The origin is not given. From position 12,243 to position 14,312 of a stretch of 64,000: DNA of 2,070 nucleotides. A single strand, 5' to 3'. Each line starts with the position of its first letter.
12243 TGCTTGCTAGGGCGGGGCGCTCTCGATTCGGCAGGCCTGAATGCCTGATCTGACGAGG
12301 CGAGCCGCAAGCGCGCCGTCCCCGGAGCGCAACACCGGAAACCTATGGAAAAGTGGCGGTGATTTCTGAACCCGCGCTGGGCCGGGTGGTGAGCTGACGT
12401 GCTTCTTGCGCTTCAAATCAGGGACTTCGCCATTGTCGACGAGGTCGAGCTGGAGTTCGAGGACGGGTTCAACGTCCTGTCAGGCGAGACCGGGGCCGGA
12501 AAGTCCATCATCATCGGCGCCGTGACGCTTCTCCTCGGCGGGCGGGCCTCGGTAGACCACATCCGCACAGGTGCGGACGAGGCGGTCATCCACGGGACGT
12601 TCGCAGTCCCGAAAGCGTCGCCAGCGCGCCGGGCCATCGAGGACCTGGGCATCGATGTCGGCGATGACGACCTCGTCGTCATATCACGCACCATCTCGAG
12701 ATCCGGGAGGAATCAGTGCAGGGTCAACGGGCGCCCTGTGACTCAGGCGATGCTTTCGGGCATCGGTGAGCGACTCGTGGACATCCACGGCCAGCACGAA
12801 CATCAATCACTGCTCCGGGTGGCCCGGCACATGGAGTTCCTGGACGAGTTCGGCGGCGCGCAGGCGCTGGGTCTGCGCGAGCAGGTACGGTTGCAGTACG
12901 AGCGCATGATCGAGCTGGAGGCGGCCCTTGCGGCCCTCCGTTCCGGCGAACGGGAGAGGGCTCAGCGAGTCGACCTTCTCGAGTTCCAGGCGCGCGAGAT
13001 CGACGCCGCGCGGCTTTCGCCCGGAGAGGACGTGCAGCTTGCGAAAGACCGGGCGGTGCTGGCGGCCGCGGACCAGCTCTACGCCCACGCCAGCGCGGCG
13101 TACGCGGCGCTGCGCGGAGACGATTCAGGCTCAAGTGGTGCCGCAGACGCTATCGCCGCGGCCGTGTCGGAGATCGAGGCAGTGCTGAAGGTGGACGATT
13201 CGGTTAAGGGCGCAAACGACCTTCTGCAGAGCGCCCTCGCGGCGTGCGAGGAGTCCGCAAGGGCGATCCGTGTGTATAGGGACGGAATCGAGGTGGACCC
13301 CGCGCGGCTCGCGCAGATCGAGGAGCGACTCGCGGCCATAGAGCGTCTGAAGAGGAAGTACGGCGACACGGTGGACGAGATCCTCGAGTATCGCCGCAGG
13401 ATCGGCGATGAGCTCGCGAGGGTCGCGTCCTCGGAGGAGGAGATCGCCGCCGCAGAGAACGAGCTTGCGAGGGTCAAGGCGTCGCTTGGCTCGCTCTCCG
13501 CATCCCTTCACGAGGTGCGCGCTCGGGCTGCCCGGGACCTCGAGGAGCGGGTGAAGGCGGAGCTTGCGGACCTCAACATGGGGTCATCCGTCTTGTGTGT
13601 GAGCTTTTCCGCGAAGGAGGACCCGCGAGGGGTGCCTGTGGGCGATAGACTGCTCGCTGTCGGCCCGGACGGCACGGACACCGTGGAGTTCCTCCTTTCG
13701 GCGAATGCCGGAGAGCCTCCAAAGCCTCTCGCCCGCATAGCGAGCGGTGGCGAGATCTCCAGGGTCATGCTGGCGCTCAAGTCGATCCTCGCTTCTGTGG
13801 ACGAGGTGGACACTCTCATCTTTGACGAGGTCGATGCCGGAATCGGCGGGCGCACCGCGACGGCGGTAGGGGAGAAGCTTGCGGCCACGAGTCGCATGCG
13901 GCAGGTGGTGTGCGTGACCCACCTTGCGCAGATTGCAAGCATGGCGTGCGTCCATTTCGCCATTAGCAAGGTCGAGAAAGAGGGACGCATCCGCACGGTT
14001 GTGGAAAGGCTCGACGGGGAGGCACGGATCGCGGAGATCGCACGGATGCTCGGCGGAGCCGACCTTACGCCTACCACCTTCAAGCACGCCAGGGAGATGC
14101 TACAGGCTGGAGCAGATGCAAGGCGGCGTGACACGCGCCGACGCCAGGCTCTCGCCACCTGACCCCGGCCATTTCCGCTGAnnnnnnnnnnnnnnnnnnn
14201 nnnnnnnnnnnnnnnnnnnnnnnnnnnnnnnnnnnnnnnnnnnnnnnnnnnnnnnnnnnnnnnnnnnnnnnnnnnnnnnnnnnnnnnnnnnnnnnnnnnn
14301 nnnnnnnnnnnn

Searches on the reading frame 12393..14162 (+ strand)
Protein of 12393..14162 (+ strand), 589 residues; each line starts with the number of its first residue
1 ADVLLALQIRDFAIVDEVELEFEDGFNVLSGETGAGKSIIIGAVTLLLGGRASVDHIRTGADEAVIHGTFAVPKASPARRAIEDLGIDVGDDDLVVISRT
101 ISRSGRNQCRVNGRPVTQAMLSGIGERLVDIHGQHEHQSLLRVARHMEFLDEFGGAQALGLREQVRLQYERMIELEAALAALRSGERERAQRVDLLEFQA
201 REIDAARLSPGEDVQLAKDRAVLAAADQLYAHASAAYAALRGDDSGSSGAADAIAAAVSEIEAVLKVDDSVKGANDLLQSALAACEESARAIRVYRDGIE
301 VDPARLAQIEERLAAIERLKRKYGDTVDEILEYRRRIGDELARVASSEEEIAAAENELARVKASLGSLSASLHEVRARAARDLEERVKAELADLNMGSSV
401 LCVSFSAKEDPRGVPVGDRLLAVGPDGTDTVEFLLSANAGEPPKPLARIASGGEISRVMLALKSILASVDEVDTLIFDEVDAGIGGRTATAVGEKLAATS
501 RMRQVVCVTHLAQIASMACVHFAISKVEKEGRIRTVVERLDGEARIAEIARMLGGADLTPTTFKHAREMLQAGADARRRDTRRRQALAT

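Call 41: search_protein_families(library=pfam, proteins=[window:12393-14162:+], max_evalue=0.001)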
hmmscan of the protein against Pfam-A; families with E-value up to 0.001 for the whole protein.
window:12393-14162:+ (589 aa): 3 families
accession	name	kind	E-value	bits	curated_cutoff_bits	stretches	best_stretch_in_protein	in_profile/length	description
PF02463.25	SMC_N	-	4.6e-18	65.9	40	1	7-529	5-216/220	RecF/RecN/SMC N terminal domain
PF13476.12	AAA_23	-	2.4e-10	41.9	27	1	7-53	2-48/201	AAA domain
PF15905.10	HMMR_N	-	0.00068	19.6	30.1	0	302-388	197-286/330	Hyaluronan mediated motility receptor N-terminal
